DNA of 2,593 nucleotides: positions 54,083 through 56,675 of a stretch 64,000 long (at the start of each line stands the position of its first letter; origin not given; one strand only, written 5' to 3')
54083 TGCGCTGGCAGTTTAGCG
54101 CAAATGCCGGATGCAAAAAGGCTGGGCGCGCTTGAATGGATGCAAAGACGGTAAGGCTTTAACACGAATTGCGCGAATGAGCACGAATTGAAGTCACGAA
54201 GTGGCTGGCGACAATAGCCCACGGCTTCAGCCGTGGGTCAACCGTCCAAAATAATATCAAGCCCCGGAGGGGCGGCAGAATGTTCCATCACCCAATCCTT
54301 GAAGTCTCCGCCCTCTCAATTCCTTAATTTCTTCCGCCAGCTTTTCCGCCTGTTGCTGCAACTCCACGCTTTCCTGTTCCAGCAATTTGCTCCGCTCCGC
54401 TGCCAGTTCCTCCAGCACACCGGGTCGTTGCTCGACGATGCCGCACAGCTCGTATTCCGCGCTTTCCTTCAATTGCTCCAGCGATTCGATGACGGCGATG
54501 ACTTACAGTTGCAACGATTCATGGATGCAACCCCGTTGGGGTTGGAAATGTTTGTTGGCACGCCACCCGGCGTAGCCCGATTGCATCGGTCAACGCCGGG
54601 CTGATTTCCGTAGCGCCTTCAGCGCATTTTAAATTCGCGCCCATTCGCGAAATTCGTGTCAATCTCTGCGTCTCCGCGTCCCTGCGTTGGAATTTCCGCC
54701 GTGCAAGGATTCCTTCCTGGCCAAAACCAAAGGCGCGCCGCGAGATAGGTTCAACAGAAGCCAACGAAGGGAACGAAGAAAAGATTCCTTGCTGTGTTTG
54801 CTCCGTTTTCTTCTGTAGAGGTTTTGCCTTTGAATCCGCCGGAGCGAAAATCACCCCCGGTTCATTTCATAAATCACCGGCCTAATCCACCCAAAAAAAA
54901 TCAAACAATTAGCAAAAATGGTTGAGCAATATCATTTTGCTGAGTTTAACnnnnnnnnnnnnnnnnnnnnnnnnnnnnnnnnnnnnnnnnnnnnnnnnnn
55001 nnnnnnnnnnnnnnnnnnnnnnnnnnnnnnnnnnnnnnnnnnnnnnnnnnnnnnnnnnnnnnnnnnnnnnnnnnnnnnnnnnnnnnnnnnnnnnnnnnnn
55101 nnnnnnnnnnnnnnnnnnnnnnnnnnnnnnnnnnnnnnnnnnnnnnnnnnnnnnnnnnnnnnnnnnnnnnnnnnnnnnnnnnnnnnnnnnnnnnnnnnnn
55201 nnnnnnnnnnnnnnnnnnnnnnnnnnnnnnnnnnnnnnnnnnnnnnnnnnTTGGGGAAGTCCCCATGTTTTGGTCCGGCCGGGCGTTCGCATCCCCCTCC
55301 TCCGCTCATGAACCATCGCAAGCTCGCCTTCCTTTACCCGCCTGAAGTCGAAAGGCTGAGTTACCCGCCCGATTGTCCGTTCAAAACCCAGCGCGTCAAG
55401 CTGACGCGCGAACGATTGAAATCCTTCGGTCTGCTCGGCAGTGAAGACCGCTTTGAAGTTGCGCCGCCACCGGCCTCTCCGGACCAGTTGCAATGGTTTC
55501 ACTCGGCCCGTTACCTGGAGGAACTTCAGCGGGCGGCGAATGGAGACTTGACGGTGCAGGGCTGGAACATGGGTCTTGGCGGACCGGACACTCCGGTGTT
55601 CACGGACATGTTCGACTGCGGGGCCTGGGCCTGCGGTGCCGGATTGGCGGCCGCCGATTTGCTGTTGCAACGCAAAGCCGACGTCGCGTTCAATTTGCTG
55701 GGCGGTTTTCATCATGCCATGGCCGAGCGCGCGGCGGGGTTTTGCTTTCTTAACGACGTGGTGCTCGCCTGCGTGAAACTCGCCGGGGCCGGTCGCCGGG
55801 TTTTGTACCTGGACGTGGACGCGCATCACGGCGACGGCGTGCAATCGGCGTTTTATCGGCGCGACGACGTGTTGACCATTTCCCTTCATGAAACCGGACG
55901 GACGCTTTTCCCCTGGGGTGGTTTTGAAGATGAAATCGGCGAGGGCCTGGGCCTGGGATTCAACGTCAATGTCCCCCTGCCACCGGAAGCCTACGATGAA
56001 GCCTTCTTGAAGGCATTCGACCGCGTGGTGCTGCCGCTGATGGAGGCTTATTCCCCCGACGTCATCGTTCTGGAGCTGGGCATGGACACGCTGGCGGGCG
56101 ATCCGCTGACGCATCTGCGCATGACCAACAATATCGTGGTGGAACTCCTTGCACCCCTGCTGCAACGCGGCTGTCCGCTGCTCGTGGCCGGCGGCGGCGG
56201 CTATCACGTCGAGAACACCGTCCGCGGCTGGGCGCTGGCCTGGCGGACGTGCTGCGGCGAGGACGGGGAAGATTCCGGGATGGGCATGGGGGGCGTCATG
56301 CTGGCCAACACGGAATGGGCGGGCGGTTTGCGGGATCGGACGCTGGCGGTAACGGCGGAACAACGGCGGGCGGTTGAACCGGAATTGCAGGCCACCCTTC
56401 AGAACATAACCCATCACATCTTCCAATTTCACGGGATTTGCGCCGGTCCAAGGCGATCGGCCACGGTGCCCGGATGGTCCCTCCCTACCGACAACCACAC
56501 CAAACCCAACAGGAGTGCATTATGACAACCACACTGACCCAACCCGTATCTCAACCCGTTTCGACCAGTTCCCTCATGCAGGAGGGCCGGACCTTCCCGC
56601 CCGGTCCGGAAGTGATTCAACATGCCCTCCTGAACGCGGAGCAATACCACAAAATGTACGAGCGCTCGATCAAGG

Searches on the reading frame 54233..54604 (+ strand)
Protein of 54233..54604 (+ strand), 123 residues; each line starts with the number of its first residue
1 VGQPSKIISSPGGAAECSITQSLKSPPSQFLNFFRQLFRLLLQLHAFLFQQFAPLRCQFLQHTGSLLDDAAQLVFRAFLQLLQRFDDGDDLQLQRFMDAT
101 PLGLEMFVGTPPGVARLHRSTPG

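Call 83: search_protein_families(library=pfam, proteins=[window:54233-54604:+], max_evalue=0.01)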
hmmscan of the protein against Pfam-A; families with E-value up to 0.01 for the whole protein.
window:54233-54604:+ (123 aa): 0 families

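Call 86: search_protein_families(library=ncbifam, proteins=[window:54233-54604:+], max_evalue=1)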
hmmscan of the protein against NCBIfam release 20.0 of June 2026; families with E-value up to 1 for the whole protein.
window:54233-54604:+ (123 aa): 0 families

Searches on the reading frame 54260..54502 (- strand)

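Call 86: search_protein_families(library=ncbifam, proteins=[window:54260-54502:-], max_evalue=1)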
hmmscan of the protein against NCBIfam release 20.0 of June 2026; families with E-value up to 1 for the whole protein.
seq(81 aa): 1 family
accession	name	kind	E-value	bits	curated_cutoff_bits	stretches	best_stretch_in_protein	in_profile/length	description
NF046104.1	PptglHdxlasePcsB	equivalog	0.065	12.4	450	1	4-63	40-94/400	peptidoglycan hydrolase PcsB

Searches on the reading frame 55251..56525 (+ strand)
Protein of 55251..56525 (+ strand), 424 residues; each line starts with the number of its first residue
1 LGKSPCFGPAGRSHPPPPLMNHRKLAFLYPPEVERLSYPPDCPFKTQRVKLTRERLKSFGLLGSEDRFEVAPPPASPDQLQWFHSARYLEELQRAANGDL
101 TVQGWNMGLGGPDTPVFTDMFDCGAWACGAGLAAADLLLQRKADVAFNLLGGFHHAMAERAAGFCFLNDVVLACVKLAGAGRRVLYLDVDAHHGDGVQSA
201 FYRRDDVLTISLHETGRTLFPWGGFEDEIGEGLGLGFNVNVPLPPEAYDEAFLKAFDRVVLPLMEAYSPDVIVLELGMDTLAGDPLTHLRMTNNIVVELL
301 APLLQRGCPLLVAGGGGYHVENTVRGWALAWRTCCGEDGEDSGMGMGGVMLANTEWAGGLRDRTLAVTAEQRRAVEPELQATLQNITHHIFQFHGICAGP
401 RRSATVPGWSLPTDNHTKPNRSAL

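Call 83: search_protein_families(library=pfam, proteins=[window:55251-56525:+], max_evalue=0.01)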
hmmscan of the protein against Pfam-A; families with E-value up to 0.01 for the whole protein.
window:55251-56525:+ (424 aa): 1 family
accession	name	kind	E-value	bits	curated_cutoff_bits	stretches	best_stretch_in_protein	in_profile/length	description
PF00850.24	Hist_deacetyl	-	2.9e-77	260.4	27.9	1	43-333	2-297/298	Histone deacetylase domain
